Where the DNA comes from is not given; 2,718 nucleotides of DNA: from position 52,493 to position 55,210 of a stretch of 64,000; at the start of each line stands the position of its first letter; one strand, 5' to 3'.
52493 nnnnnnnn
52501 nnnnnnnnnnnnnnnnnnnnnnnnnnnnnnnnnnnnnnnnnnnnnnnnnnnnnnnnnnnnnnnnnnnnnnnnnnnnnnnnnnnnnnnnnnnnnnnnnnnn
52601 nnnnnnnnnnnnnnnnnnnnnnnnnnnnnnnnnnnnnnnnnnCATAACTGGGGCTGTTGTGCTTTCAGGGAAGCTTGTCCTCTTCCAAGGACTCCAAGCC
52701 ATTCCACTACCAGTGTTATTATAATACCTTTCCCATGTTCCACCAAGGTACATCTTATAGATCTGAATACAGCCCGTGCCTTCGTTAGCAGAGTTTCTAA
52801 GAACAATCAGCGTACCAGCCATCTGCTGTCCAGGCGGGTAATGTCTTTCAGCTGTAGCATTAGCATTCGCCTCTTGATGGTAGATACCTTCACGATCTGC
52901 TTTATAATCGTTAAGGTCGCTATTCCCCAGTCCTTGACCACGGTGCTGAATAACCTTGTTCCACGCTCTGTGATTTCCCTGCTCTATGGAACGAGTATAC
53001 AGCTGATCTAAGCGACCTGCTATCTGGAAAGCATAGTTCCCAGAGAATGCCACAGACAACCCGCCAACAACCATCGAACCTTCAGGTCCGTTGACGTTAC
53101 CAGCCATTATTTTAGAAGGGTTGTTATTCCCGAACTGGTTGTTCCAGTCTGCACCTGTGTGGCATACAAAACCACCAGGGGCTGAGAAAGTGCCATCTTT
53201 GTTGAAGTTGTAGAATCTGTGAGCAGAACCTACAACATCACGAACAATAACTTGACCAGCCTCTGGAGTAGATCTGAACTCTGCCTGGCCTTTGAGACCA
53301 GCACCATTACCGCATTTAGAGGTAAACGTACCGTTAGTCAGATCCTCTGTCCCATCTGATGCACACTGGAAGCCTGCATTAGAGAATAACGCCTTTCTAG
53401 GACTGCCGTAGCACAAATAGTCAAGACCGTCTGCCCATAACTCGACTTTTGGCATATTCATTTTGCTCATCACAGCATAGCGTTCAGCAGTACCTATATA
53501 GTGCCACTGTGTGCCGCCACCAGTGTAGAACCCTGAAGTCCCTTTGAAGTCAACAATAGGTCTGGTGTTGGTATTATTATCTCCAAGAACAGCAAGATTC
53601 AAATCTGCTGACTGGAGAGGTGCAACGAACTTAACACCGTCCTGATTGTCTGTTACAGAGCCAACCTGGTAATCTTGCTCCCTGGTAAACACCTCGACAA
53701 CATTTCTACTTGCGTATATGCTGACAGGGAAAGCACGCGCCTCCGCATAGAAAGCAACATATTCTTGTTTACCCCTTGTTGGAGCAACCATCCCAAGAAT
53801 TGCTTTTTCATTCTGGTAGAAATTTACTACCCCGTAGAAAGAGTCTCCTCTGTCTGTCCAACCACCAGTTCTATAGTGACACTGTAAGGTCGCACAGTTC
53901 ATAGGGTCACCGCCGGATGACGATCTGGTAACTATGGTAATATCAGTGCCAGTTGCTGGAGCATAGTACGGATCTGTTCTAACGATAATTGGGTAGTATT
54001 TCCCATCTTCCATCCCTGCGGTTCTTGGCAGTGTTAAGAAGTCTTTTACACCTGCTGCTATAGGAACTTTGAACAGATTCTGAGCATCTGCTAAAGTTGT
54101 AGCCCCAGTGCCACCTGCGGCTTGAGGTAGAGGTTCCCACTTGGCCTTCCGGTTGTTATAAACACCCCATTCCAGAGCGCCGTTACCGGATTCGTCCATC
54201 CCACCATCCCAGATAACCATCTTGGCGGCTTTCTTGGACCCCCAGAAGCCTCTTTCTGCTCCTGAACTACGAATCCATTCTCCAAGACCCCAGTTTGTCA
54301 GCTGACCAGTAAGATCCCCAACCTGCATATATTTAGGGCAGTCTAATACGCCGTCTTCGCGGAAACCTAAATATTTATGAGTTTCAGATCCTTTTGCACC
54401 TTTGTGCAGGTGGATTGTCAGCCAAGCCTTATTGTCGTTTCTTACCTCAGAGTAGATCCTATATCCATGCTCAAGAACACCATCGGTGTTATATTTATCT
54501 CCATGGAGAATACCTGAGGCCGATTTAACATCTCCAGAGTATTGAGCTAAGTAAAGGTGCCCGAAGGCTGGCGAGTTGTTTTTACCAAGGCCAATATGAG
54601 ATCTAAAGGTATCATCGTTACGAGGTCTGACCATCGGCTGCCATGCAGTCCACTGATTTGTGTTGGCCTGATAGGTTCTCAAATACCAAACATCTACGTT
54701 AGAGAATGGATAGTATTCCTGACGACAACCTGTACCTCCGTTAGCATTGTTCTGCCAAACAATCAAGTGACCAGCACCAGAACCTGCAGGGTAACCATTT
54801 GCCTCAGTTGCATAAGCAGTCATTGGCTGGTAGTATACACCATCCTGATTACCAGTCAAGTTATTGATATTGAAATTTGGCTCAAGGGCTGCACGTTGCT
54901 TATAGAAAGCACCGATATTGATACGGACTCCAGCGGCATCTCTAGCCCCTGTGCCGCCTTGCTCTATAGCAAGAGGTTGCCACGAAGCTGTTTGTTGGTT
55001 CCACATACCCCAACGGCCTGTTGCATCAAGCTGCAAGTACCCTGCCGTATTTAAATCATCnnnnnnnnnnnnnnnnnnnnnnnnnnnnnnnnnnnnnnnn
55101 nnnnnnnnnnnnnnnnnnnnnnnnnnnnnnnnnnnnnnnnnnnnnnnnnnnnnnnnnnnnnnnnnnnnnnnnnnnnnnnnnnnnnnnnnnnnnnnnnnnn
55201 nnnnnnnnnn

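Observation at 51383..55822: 1479-aa fibre with internal repeat modules and a C-terminal lectin-like (LamG/ConA-type) domain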

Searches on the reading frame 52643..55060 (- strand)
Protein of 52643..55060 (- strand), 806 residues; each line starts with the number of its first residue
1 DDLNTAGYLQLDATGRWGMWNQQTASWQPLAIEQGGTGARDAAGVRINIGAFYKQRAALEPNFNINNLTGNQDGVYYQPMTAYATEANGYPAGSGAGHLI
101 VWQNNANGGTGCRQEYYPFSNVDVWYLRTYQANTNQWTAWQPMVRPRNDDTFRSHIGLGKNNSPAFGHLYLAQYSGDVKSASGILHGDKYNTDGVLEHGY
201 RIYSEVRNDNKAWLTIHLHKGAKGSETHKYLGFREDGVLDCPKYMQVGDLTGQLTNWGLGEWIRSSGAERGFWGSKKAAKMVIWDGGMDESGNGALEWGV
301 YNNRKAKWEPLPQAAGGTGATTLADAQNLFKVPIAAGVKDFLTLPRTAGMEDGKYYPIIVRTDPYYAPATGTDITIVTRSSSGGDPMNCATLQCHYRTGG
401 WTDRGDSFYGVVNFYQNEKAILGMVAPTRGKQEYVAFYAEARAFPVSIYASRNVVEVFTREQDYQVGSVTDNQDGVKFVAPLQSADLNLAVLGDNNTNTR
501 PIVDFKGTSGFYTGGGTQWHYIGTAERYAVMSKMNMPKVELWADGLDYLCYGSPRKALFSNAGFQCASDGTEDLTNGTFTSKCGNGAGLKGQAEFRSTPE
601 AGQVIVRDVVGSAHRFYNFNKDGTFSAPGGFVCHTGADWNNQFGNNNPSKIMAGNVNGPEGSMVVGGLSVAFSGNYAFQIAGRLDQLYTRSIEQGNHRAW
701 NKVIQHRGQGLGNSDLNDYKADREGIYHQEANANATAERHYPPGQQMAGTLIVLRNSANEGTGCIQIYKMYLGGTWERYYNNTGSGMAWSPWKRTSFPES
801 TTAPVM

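Call 26: find_homologous_proteins(query=window:52643-55060:-, max_evalue=0.00001)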
Query window:52643-55060:- (806 aa): 265 proteins with E <= 0.00001 among 8000 candidates; the best 120 are listed.
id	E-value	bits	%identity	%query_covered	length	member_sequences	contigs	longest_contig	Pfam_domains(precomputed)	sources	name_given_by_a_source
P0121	0.0e+0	1719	92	98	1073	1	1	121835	PF13884.12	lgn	-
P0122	0.0e+0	1717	92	99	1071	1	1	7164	PF13884.12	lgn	-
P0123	0.0e+0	1711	92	99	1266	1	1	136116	PF18668.7,PF13884.12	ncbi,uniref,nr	ncbi:tail fiber domain-containing protein [Escherichia coli]|uniref:tail fiber domain-containing pro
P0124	0.0e+0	1710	92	99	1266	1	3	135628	PF18668.7,PF13884.12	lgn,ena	-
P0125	0.0e+0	1710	92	99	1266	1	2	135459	PF18668.7,PF13884.12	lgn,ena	-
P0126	0.0e+0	1708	92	99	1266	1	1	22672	PF18668.7,PF13884.12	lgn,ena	-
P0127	0.0e+0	1707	92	99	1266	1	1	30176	PF18668.7,PF13884.12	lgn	-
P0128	0.0e+0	1689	91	99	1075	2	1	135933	PF13884.12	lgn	-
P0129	0.0e+0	1686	90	99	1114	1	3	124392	PF13884.12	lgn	-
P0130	0.0e+0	1678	89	99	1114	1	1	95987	PF13884.12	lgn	-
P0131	0.0e+0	1676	92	96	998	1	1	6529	PF13884.12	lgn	-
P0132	0.0e+0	1661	89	99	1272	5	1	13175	PF18668.7,PF13884.12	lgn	-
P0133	0.0e+0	1613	86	99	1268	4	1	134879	PF18668.7,PF13884.12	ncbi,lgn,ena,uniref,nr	ncbi:putative tail fiber protein [Escherichia phage vB_EcoM-Pr121LW]|uniref:Putative tail fiber prot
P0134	0.0e+0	1608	85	99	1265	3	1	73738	PF18668.7,PF13884.12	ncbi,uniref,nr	ncbi:tail fiber domain-containing protein [Escherichia coli]|uniref:tail fiber domain-containing pro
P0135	0.0e+0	1604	85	99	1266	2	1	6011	PF18668.7,PF13884.12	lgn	-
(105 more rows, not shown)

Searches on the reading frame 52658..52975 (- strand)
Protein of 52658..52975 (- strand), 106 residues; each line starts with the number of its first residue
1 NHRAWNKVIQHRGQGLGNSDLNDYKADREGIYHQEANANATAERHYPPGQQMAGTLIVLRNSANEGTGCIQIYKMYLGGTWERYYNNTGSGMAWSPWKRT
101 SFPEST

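Call 48: search_solved_structures(query=A5, max_evalue=10, show_alignments=3)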
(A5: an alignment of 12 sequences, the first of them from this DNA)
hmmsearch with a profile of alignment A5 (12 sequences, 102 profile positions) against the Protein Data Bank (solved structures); distinct sequences matched with E-value up to 10: 4.
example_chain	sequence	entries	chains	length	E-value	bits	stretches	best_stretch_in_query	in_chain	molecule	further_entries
6ct8_A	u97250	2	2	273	4.3e-07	33.1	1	27-98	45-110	R2-type pyocin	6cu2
6cl6_A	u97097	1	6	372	1.6e-06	31.3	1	28-98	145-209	Tail fiber protein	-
6cl5_A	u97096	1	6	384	3e-06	30.4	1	27-98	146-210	Tail fiber protein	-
8snb_1Y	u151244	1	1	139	0.33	14.2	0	37-88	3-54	CFAP144(FAM183A)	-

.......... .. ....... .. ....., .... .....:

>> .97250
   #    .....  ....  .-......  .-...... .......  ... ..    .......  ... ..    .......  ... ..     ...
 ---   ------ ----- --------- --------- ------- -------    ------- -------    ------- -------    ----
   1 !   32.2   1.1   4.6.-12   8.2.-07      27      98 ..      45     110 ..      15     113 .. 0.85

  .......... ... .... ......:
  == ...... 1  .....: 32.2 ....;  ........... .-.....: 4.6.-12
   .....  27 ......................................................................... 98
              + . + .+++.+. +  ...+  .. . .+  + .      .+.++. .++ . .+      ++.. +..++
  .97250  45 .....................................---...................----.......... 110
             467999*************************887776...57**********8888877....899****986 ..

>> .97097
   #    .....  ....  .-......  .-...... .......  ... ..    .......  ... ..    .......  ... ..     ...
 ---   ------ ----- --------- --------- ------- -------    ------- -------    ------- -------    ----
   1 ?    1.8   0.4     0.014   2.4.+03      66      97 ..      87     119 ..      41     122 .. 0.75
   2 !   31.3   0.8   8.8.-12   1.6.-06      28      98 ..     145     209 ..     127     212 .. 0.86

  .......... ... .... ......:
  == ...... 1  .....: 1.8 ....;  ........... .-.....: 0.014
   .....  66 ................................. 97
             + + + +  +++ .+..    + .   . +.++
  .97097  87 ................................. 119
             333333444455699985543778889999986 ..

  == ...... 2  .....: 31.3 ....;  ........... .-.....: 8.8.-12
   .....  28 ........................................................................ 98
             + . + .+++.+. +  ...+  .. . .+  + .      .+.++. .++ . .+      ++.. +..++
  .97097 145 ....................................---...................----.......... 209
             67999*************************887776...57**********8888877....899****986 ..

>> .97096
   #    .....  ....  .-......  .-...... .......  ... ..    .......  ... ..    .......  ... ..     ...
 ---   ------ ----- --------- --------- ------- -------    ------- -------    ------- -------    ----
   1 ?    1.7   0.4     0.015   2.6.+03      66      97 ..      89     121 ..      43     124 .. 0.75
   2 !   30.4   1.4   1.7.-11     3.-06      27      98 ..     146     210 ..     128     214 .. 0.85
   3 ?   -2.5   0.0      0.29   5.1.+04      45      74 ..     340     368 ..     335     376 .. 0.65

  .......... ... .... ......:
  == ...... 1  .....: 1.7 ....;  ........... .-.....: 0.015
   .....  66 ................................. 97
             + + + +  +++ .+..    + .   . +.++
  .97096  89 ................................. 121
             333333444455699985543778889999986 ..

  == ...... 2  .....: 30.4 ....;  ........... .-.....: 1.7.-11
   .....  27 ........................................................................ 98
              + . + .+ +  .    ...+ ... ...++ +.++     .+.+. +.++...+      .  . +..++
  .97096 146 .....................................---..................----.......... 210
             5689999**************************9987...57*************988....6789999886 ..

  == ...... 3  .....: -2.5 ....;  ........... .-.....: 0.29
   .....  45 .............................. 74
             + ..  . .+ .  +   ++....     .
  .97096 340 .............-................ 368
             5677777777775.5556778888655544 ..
